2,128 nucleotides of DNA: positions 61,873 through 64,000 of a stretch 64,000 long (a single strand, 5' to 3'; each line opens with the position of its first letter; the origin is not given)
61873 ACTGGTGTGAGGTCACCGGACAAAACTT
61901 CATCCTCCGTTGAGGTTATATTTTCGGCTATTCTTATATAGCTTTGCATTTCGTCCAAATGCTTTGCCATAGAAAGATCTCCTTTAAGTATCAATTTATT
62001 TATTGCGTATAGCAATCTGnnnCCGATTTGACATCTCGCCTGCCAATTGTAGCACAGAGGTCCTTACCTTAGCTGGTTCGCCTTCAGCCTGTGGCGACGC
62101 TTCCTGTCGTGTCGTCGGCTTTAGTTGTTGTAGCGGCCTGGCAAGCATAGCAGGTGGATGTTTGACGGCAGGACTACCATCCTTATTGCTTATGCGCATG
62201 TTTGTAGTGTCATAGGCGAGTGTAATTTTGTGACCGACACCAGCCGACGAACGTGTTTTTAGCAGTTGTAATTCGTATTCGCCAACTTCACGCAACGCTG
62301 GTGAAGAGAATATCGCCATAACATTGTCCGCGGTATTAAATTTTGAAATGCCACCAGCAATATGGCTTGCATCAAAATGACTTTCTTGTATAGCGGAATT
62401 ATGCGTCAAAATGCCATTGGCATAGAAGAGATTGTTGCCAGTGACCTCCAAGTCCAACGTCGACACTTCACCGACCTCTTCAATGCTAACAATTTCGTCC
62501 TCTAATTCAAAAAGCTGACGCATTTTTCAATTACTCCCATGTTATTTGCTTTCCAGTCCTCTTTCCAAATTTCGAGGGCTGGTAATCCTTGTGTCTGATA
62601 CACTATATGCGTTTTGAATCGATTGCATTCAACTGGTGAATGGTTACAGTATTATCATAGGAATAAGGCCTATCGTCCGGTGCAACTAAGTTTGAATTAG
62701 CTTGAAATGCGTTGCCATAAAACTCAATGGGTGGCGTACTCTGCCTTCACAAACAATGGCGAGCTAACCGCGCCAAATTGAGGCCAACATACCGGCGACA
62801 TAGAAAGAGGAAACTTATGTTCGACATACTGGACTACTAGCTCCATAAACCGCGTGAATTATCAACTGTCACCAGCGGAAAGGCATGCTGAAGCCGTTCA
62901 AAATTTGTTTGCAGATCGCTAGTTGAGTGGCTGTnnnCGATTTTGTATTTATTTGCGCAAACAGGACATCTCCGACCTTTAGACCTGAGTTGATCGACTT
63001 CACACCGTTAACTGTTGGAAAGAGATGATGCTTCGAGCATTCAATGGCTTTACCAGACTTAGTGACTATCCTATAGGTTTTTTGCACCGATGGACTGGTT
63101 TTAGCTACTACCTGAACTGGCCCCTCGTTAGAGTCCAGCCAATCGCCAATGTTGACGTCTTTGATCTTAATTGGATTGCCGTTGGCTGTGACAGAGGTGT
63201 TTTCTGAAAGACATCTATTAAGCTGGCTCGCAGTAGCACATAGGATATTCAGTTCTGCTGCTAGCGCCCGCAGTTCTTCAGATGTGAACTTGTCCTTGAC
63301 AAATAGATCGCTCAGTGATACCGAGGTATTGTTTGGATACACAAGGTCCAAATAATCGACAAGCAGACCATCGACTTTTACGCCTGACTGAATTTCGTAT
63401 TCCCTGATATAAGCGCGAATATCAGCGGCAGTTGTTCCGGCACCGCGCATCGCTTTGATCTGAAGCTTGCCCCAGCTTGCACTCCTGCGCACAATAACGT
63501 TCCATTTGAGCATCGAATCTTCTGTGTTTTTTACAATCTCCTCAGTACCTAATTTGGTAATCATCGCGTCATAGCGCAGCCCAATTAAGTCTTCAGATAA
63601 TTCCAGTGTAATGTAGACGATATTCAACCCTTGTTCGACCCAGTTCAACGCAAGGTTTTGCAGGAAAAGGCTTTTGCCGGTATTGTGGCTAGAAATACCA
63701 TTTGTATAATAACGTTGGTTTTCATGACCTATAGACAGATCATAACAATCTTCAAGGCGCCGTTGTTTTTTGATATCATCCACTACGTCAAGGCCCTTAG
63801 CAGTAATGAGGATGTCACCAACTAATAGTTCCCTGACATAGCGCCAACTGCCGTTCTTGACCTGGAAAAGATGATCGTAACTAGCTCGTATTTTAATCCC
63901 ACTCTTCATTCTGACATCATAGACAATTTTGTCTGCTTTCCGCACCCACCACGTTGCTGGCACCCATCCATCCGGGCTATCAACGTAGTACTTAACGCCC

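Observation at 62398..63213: Naturally split (trans-splicing) intein dividing a DnaB-family helicase into two ORFs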

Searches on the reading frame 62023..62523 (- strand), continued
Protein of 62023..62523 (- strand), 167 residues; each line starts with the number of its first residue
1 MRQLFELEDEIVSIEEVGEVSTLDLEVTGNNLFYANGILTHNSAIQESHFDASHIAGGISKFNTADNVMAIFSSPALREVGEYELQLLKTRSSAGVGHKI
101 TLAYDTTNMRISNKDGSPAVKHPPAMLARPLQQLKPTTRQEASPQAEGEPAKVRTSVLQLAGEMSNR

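Call 74: search_protein_families(library=phrogs, proteins=[L001:3851-4975:+, L001:2329-3870:+, L004:3341-4468:+, L008:3150-3821:+, L006:1400-2476:+, L001:4956-6830:+, window:62023-62523:-], max_evalue=0.001)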
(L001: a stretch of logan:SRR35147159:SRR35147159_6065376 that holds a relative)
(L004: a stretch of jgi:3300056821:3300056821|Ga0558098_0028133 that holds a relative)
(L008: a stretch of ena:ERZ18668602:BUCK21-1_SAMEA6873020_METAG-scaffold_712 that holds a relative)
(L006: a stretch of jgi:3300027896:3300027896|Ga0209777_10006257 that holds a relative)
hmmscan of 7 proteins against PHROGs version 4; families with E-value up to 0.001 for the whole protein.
L001:3851-4975:+ (375 aa): 5 families
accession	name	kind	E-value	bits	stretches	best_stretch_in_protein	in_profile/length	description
phrog_47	-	DNA, RNA and nucleotide metabolism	2.3e-35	123.4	1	32-329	44-325/947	DNA primase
phrog_6444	-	DNA, RNA and nucleotide metabolism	1.4e-08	35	1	187-303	196-322/577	DNA primase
phrog_849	-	DNA, RNA and nucleotide metabolism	6.6e-07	29.6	1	157-342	149-343/435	DNA primase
phrog_451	-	unknown function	5.4e-05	23.4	1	174-279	287-386/461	-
phrog_239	-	DNA, RNA and nucleotide metabolism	0.00017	21.6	1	192-327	142-297/801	DNA primase/helicase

L001:2329-3870:+ (514 aa): 0 families

L004:3341-4468:+ (376 aa): 1 family
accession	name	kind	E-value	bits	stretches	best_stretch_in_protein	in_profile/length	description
phrog_22677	-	unknown function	2.1e-15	57.9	1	291-372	262-345/353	-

L008:3150-3821:+ (224 aa): 1 family
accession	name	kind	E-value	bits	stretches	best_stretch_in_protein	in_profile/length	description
phrog_655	-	DNA, RNA and nucleotide metabolism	2.1e-05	25.6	1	5-173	29-174/343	homing endonuclease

L006:1400-2476:+ (359 aa): 0 families

L001:4956-6830:+ (625 aa): 4 families
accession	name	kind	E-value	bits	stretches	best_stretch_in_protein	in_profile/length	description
phrog_19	-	DNA, RNA and nucleotide metabolism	2.4e-52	179.6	2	377-533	363-507/621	DnaB-like replicative helicase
phrog_239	-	DNA, RNA and nucleotide metabolism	2.5e-11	44.3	1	376-533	367-519/801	DNA primase/helicase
phrog_243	-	DNA, RNA and nucleotide metabolism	2.2e-08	34.4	1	377-538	45-198/273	DnaB-like replicative helicase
phrog_19299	-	head and packaging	0.00067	19.2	0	505-609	3-108/702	terminase large subunit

window:62023-62523:- (167 aa): 0 families

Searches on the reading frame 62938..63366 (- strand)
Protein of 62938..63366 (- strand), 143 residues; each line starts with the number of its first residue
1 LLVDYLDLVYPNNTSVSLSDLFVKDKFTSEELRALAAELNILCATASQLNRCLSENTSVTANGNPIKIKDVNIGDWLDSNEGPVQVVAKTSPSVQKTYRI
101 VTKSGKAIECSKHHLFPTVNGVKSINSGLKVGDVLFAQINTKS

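Call 47: find_homologous_proteins(query=window:62938-63366:-, max_evalue=0.001)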
Query seq(143 aa) (143 aa): 38 proteins with E <= 0.001 among 54 candidates.
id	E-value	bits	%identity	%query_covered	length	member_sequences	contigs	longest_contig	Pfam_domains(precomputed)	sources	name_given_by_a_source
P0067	1.1e-45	173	63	98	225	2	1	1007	PF03796.22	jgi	jgi:hypothetical protein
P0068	1.3e-36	144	58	87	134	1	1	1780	-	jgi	-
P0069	1.1e-33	134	58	88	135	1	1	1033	-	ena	-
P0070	1.8e-32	130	51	97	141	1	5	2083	-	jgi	-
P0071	6.8e-32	128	51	97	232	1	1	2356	PF03796.22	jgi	-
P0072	6.6e-26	109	42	94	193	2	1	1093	-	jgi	-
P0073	2.2e-15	75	60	52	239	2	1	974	PF03796.22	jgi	jgi:DnaB-like helicase C terminal domain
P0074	7.7e-14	70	53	52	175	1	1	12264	PF03796.22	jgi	jgi:hypothetical protein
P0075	5.7e-11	61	62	38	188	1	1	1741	PF03796.22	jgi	jgi:hypothetical protein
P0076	6.0e-11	60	65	38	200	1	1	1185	PF06745.20,PF03796.22,PF13481.13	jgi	jgi:replicative DNA helicase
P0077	9.6e-11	60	65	38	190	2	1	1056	-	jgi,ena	-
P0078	1.3e-10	59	65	38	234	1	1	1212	PF03796.22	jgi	jgi:hypothetical protein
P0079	2.3e-10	59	51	52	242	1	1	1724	PF03796.22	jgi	jgi:RNA recognition motif-containing protein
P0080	9.9e-10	57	65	38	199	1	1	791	PF03796.22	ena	-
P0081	1.3e-9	56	69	36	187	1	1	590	PF03796.22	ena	-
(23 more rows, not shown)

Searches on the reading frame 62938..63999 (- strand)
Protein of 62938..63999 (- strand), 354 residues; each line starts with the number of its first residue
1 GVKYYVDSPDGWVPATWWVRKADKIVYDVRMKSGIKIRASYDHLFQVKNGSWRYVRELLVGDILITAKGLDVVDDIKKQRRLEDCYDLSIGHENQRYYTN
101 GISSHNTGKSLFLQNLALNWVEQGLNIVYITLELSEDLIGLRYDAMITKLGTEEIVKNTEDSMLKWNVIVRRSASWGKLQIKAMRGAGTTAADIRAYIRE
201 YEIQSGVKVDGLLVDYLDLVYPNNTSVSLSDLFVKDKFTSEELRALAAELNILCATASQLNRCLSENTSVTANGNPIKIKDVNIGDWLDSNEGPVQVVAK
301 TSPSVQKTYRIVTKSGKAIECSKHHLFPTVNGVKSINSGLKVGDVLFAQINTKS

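Call 6: search_protein_families(library=pfam, proteins=[window:62938-63999:-], max_evalue=1)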
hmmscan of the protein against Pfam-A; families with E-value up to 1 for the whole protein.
window:62938-63999:- (354 aa): 6 families
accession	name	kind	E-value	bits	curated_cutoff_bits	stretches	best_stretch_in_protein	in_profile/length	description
PF03796.21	DnaB_C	-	2.7e-11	43.8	27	1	107-266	30-184/255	DnaB-like helicase C terminal domain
PF14890.11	Intein_splicing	-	1.7e-10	41.4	35.8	2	16-67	41-95/155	Intein splicing domain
PF07591.16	PT-HINT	-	0.0033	18.1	27.7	1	36-107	60-130/137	Pretoxin HINT domain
PF13481.12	AAA_25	-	0.01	15.9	27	1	104-201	41-138/195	AAA domain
PF05203.21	Hom_end_hint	-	0.028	14.9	32.1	1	263-320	1-59/228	Hom_end-associated Hint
PF01079.26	Hint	-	0.11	12.6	29.7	1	255-327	5-86/213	Hint module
